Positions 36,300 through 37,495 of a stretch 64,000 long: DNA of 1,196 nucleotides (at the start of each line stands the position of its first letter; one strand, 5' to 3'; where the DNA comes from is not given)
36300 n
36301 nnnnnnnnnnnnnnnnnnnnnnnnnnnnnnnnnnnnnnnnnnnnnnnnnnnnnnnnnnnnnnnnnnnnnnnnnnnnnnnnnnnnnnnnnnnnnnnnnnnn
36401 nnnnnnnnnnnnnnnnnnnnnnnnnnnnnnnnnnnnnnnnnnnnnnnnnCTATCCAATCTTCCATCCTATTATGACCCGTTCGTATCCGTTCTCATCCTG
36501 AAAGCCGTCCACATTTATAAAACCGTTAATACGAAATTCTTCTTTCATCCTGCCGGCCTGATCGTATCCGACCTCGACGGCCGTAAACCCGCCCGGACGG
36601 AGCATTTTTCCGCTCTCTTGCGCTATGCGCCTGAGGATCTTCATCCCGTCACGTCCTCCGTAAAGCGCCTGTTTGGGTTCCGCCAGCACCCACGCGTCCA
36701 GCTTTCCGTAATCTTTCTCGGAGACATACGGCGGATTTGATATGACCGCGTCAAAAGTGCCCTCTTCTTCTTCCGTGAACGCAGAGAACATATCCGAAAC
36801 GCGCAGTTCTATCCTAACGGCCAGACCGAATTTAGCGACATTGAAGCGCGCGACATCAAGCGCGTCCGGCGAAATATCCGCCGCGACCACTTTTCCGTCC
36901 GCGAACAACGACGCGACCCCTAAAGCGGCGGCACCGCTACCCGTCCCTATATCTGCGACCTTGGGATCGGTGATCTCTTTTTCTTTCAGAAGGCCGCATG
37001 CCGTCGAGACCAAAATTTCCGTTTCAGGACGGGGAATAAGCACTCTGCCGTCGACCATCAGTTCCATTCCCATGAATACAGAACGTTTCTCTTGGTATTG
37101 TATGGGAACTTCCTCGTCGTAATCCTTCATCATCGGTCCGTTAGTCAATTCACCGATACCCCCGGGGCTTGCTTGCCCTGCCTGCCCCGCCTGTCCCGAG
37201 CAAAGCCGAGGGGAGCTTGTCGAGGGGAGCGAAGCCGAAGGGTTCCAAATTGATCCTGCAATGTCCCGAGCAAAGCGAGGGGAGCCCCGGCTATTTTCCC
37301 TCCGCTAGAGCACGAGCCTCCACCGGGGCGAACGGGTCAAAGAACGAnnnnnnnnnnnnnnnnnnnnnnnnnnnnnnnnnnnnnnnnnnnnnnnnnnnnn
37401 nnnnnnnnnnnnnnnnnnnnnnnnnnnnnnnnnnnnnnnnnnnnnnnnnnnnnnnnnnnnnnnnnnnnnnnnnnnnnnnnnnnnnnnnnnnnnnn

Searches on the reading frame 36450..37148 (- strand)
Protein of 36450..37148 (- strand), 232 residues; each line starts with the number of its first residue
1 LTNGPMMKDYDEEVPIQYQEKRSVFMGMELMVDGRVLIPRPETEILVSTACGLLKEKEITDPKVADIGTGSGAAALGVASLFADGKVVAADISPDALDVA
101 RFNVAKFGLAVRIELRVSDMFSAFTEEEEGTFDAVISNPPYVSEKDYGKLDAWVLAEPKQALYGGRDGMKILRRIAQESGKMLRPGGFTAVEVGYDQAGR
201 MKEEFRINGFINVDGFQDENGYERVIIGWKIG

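Call 13: search_protein_families(library=pfam, proteins=[window:36450-37148:-])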
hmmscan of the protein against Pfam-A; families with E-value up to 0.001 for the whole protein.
window:36450-37148:- (232 aa): 13 families
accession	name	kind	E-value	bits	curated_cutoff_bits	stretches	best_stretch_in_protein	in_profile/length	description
PF05175.20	MTS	-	2.6e-13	50.4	23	1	57-147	30-114/170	Methyltransferase small domain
PF13847.12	Methyltransf_31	-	3.8e-12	46.5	27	1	63-190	6-108/145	Methyltransferase domain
PF13649.12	Methyltransf_25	-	1.7e-11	45.1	27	1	64-146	1-81/97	Methyltransferase domain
PF08241.18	Methyltransf_11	-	1.4e-07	32.5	21.2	1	66-138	2-67/95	Methyltransferase domain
PF06325.19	PrmA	-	2e-07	31.3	22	1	58-138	159-233/296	Ribosomal protein L11 methyltransferase (PrmA)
PF08242.18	Methyltransf_12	-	3.9e-07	31.1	30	1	66-138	2-72/98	Methyltransferase domain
PF03602.21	Cons_hypoth95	-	1.2e-06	28.7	24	1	40-147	22-129/182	Conserved hypothetical protein 95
PF07669.17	Eco57I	-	5.2e-06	27.1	25.3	1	124-149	65-92/171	Eco57I restriction-modification methylase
PF01596.23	Methyltransf_3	-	1.2e-05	25.2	22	1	63-133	47-122/204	O-methyltransferase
PF12847.13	Methyltransf_18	-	1.9e-05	25.2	27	1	63-128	17-82/151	Methyltransferase domain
PF01170.24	UPF0020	-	2.8e-05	24.3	22.3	1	85-142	77-132/197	RMKL-like, methyltransferase domain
PF09445.16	Methyltransf_15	-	0.0004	20.4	22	1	64-141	4-81/165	RNA cap guanine-N2 methyltransferase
PF05971.18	Methyltransf_10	-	0.00062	19.7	23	1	61-145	103-191/299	RNA methyltransferase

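Call 32: find_homologous_proteins(query=window:36450-37136:-, max_evalue=1e-20)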
Query window:36450-37136:- (228 aa): 6322 proteins with E <= 1e-20 among 8000 candidates; the best 120 are listed.
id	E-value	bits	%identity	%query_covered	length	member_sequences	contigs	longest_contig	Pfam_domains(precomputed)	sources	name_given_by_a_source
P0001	1.2e-144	498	100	100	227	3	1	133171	PF13847.13,PF06325.20,PF05175.21,PF03602.22,PF13649.13,PF07669.18,PF01596.24,PF08241.19,PF08242.19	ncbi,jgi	ncbi:MAG: peptide chain release factor N(5)-glutamine methyltransferase [Candidatus Omnitrophota bac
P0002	1.7e-81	291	60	99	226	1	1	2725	PF13847.13,PF06325.20,PF05175.21,PF13649.13,PF07669.18,PF05971.19,PF12847.14,PF08241.19,PF08242.19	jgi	-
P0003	9.5e-81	289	59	99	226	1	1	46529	PF13847.13,PF06325.20,PF05175.21,PF13649.13,PF01170.25,PF12847.14,PF09445.17,PF08241.19,PF08242.19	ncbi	ncbi:MAG: peptide chain release factor N(5)-glutamine methyltransferase [Candidatus Omnitrophota bac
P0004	8.8e-78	279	57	99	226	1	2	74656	PF13847.13,PF13489.13,PF05175.21,PF03602.22,PF13649.13,PF01170.25,PF09445.17,PF08241.19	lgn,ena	-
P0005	6.2e-77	276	54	99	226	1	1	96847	PF13847.13,PF06325.20,PF05175.21,PF03602.22,PF13649.13,PF07669.18,PF01170.25,PF09445.17,PF08241.19,PF08242.19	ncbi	ncbi:peptide chain release factor N(5)-glutamine methyltransferase [Candidatus Omnitrophota bacteriu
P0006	3.2e-76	274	55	99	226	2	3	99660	PF13847.13,PF06325.20,PF05175.21,PF02384.23,PF03602.22,PF13649.13,PF01170.25,PF02475.24,PF09445.17,PF08241.19,PF08242.19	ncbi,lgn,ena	ncbi:MAG: peptide chain release factor N(5)-glutamine methyltransferase [Candidatus Omnitrophota bac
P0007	4.7e-76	273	56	99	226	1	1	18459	PF13847.13,PF06325.20,PF05175.21,PF13649.13,PF08241.19,PF08242.19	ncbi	-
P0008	6.0e-76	273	58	98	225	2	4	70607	PF13847.13,PF06325.20,PF05175.21,PF03602.22,PF13649.13,PF07669.18,PF01170.25,PF08242.19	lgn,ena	-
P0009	1.6e-75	272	54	99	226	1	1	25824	PF13847.13,PF06325.20,PF05175.21,PF03602.22,PF13649.13,PF09445.17,PF08242.19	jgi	jgi:release factor glutamine methyltransferase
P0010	1.3e-74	269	57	99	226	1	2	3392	PF12847.14,PF08241.19,PF13847.13,PF06325.20,PF05175.21,PF13649.13,PF05971.19,PF01170.25,PF01135.26,PF09445.17,PF01209.25,PF08242.19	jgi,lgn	jgi:release factor glutamine methyltransferase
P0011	1.5e-74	268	56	98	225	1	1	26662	PF13847.13,PF06325.20,PF05175.21,PF13649.13,PF01170.25,PF08241.19,PF08242.19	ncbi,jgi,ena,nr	ncbi:MAG: peptide chain release factor N(5)-glutamine methyltransferase [Candidatus Makaraimicrobium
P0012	3.3e-74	267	56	99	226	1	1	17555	PF13847.13,PF06325.20,PF05175.21,PF13649.13,PF08242.19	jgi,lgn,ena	-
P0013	1.8e-73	265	56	99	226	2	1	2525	PF02384.23,PF07669.18,PF12847.14,PF08241.19,PF13847.13,PF06325.20,PF05175.21,PF03602.22,PF13649.13,PF01170.25,PF09445.17,PF01209.25,PF08242.19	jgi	-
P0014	2.6e-73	264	55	99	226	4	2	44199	PF13847.13,PF06325.20,PF05175.21,PF13649.13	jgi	-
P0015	3.6e-73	264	56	97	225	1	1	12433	PF13847.13,PF06325.20,PF05175.21,PF03602.22,PF13649.13,PF01170.25,PF08241.19,PF08242.19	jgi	jgi:release factor glutamine methyltransferase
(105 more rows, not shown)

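Call 33: find_encoding_contigs(protein=P0003, flank=3000, max_places=2)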
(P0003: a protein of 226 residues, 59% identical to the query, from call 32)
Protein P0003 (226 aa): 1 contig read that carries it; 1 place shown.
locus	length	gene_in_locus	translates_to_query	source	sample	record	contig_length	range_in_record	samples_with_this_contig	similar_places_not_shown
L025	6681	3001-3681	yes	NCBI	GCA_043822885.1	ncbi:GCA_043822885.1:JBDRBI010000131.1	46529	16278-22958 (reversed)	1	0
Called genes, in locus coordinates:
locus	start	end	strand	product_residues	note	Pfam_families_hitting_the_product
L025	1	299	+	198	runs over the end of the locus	PF01121:CoaE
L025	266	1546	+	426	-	PF07498:Rho_N, PF07497:Rho_RNA_bind, PF00006:ATP-synt_ab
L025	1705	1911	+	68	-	PF01197:Ribosomal_L31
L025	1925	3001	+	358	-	PF03462:PCRF, PF00472:RF-1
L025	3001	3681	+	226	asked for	PF05175:MTS, PF06325:PrmA (weak), PF12847:Methyltransf_18 (weak), PF01170:UPF0020 (weak), PF09445:Methyltransf_15 (weak), PF13847:Methyltransf_31, PF08241:Methyltransf_11 (weak), PF13649:Methyltransf_25, +1 more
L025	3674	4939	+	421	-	PF00275:EPSP_synthase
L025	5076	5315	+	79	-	PF00886:Ribosomal_S16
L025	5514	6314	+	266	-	PF01746:tRNA_m1G_MT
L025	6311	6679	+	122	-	PF01245:Ribosomal_L19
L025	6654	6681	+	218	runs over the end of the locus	PF01351:RNase_HII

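Call 34: find_encoding_contigs(protein=P0004, flank=3000, max_places=2)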
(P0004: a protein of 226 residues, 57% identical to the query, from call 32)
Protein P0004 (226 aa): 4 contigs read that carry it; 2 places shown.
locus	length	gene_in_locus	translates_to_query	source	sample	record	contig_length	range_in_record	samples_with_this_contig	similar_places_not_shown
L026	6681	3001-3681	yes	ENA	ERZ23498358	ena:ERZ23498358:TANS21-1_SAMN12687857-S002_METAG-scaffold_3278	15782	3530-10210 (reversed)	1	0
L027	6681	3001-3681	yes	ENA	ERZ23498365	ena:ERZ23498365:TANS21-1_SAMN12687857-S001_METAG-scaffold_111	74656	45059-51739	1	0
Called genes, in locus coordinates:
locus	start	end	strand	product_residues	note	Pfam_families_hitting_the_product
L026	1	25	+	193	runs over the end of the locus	PF01121:CoaE, PF13238:AAA_18 (faint)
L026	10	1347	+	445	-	PF07498:Rho_N, PF07497:Rho_RNA_bind, PF00006:ATP-synt_ab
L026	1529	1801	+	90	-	PF01197:Ribosomal_L31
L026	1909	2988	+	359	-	PF03462:PCRF, PF00472:RF-1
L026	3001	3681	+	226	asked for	PF03602:Cons_hypoth95, PF01170:UPF0020 (weak), PF05175:MTS, PF13489:Methyltransf_23 (faint), PF09445:Methyltransf_15, PF13847:Methyltransf_31, PF08241:Methyltransf_11 (faint), PF13649:Methyltransf_25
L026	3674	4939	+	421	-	PF00275:EPSP_synthase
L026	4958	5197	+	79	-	PF00886:Ribosomal_S16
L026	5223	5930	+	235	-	PF01746:tRNA_m1G_MT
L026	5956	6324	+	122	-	PF01245:Ribosomal_L19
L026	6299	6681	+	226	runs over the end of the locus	PF01351:RNase_HII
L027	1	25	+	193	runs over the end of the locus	PF01121:CoaE, PF13238:AAA_18 (faint)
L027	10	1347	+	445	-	PF07498:Rho_N, PF07497:Rho_RNA_bind, PF00006:ATP-synt_ab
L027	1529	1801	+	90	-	PF01197:Ribosomal_L31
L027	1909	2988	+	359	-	PF03462:PCRF, PF00472:RF-1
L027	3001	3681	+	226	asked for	PF03602:Cons_hypoth95, PF01170:UPF0020 (weak), PF05175:MTS, PF13489:Methyltransf_23 (faint), PF09445:Methyltransf_15, PF13847:Methyltransf_31, PF08241:Methyltransf_11 (faint), PF13649:Methyltransf_25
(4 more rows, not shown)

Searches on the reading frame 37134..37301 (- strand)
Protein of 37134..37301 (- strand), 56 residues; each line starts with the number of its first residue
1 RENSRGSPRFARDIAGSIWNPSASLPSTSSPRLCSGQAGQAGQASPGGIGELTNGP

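Call 40: search_protein_families(library=ncbifam, max_evalue=10, proteins=[window:37153-37290:-])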
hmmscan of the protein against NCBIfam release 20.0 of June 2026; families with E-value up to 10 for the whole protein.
seq(46 aa): 0 families

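Call 41: search_protein_families(library=pfam, max_evalue=10, proteins=[window:37153-37290:-])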
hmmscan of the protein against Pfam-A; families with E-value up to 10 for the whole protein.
seq(46 aa): 0 families

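Call 43: find_homologous_proteins(query=window:37134-37301:-, max_evalue=0.001)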
Query window:37134-37301:-: 2 candidates shared short words with the query, none scored E <= 0.001.

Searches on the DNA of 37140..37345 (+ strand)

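Call 66: search_dna_similar(query=window:37140-37345:+, collection=plasmids, mode=distant, max_evalue=0.01, max_rows=15)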
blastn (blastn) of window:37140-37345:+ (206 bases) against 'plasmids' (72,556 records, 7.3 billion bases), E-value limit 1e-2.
No match.
